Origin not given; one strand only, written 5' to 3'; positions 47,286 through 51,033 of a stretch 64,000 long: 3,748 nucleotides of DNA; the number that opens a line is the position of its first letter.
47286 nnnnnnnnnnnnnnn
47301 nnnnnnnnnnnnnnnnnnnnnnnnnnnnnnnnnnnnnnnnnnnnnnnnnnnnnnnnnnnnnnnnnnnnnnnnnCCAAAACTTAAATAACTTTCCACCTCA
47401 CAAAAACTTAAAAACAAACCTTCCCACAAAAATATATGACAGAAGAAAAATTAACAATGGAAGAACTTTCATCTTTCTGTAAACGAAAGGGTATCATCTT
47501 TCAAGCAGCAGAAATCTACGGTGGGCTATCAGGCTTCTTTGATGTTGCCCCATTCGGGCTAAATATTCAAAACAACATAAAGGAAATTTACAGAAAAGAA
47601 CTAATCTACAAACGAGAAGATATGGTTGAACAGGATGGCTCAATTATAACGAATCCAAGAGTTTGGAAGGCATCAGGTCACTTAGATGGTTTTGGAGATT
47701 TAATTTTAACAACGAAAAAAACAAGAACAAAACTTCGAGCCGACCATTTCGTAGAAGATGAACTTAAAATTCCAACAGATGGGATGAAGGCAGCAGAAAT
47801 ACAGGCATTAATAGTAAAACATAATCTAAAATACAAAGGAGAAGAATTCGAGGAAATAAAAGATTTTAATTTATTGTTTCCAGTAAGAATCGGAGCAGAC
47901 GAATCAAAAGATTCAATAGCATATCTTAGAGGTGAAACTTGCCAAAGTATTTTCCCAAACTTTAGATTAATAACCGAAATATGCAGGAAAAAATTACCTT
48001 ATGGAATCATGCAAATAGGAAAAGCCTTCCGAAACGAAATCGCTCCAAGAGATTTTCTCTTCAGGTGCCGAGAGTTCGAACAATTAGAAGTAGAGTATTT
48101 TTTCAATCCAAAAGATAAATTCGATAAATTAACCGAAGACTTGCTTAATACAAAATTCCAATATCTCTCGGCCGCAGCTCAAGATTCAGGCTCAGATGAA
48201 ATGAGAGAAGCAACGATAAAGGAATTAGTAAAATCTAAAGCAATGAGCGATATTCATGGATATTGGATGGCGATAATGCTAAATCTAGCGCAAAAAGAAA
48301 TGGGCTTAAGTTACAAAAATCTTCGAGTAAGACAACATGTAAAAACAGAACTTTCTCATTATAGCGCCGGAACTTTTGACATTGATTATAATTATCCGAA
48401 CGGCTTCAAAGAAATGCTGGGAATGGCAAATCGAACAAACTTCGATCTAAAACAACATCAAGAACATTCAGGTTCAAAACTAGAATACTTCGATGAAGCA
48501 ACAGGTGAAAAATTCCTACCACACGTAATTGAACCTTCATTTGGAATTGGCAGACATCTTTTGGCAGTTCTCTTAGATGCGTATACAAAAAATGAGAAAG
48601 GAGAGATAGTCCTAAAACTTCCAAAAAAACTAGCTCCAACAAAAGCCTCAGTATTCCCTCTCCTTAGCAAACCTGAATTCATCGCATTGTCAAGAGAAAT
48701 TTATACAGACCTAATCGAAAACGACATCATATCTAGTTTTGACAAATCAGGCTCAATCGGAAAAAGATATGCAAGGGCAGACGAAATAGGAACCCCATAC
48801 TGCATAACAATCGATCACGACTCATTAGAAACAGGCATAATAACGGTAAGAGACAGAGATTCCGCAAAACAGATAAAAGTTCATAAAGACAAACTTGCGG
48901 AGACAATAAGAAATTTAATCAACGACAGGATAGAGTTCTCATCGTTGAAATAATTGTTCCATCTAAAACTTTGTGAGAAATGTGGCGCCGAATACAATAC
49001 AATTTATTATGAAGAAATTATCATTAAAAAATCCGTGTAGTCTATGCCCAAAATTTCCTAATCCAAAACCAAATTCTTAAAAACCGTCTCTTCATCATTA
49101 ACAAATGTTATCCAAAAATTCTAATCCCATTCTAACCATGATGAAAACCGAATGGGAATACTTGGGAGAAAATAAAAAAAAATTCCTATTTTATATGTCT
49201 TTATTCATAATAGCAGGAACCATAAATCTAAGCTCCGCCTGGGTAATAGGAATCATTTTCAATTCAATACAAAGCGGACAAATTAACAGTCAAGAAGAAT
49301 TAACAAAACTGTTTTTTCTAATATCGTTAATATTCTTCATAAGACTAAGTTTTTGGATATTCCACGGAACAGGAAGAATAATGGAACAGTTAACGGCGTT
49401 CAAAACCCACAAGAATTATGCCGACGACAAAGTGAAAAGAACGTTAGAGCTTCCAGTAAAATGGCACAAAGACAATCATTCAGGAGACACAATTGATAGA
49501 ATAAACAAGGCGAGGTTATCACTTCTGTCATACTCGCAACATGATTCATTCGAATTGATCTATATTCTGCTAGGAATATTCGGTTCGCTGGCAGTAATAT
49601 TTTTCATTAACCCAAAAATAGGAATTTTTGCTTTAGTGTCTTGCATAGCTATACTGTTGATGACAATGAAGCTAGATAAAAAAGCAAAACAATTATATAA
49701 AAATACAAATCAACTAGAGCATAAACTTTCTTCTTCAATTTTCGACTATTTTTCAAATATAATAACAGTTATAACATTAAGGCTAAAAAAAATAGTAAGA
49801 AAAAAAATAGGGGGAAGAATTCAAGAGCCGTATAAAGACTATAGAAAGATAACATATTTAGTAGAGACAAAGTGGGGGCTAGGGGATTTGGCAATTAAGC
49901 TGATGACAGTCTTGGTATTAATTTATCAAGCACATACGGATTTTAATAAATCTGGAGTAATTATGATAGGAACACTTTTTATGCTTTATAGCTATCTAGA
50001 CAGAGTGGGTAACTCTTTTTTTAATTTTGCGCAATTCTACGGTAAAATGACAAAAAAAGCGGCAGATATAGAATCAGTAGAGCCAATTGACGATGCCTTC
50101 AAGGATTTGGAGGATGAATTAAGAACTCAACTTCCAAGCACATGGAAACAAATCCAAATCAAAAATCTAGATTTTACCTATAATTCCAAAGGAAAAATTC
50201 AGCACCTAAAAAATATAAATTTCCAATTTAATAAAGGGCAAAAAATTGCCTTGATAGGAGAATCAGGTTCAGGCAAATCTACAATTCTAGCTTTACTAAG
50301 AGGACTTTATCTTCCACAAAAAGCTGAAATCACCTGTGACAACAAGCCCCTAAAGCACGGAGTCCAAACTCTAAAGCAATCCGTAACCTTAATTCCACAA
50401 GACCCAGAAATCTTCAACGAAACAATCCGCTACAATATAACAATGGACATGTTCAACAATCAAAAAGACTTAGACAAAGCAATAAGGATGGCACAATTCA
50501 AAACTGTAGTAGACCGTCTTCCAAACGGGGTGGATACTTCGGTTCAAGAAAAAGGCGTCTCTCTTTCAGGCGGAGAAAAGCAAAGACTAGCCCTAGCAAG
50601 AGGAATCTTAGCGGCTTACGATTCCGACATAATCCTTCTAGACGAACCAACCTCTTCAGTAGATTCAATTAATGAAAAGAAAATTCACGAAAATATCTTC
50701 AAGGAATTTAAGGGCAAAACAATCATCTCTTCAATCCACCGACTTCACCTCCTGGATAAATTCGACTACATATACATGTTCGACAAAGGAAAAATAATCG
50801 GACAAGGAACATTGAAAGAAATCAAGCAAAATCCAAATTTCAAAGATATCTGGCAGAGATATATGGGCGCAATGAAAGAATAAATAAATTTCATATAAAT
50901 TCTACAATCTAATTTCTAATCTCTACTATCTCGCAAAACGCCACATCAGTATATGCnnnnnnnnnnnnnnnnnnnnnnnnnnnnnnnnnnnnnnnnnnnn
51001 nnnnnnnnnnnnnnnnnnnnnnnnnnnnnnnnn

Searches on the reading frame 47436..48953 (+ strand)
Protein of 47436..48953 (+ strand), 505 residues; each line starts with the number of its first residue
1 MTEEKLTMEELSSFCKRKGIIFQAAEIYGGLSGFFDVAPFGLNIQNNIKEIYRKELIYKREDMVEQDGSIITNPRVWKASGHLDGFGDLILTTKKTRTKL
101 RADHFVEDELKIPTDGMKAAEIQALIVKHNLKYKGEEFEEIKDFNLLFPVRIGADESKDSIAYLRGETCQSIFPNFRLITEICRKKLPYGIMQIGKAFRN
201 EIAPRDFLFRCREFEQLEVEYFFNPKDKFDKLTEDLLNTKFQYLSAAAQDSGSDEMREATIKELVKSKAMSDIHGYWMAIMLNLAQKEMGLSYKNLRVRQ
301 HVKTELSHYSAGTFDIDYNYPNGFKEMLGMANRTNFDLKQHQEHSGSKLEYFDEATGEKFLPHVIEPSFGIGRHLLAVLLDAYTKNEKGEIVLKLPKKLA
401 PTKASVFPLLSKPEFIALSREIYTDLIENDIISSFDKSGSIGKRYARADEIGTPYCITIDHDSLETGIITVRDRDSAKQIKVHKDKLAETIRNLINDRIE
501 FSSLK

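Call 61: search_protein_families(library=pfam, proteins=[window:47436-48953:+], max_evalue=0.001)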
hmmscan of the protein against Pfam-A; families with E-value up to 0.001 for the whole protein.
window:47436-48953:+ (505 aa): 3 families
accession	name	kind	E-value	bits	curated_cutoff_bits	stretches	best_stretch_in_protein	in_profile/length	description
PF03129.25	HGTP_anticodon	-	2.9e-19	69.5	21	1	405-493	3-93/94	Anticodon binding domain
PF00587.30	tRNA-synt_2b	-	7.6e-08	33.1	29.3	1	162-378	11-175/179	tRNA synthetase class II core domain (G, H, P, S and T)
PF00152.25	tRNA-synt_2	-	0.00016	21.3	25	1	192-307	95-188/308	tRNA synthetases class II (D, K and N)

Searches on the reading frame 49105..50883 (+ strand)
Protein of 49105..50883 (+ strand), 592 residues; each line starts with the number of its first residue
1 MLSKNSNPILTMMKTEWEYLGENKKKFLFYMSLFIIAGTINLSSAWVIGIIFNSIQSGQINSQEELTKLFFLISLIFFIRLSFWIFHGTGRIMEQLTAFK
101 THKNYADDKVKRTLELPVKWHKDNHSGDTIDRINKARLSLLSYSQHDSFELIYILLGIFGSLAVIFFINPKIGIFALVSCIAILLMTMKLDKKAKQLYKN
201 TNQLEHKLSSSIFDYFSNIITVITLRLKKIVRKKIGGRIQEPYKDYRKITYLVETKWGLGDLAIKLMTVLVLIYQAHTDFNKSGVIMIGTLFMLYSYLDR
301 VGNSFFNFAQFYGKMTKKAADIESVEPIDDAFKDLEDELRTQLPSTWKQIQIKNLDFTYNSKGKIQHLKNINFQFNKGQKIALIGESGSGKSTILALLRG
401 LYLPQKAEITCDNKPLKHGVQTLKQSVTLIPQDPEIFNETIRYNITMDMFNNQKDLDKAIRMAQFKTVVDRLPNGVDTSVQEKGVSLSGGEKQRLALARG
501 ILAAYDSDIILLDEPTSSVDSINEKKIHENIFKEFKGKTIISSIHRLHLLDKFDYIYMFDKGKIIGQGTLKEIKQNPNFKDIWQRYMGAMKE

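Call 61: search_protein_families(library=pfam, proteins=[window:49105-50883:+], max_evalue=0.001)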
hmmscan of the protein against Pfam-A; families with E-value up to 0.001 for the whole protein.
window:49105-50883:+ (592 aa): 5 families
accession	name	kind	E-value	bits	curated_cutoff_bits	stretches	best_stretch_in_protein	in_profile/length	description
PF00005.33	ABC_tran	-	2e-29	103.4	25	1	368-517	1-137/137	ABC transporter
PF00664.28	ABC_membrane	-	7.6e-17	62.3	28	1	28-298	2-267/274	ABC transporter transmembrane region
PF13555.12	AAA_29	-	0.00014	21.9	27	1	373-399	17-44/61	P-loop containing region of AAA domain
PF02463.25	SMC_N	-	0.00018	21.4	40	0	451-553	119-205/220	RecF/RecN/SMC N terminal domain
PF13304.12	AAA_21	-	0.00062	20.4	27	0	382-401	3-22/304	AAA domain, putative AbiEii toxin, Type IV TA system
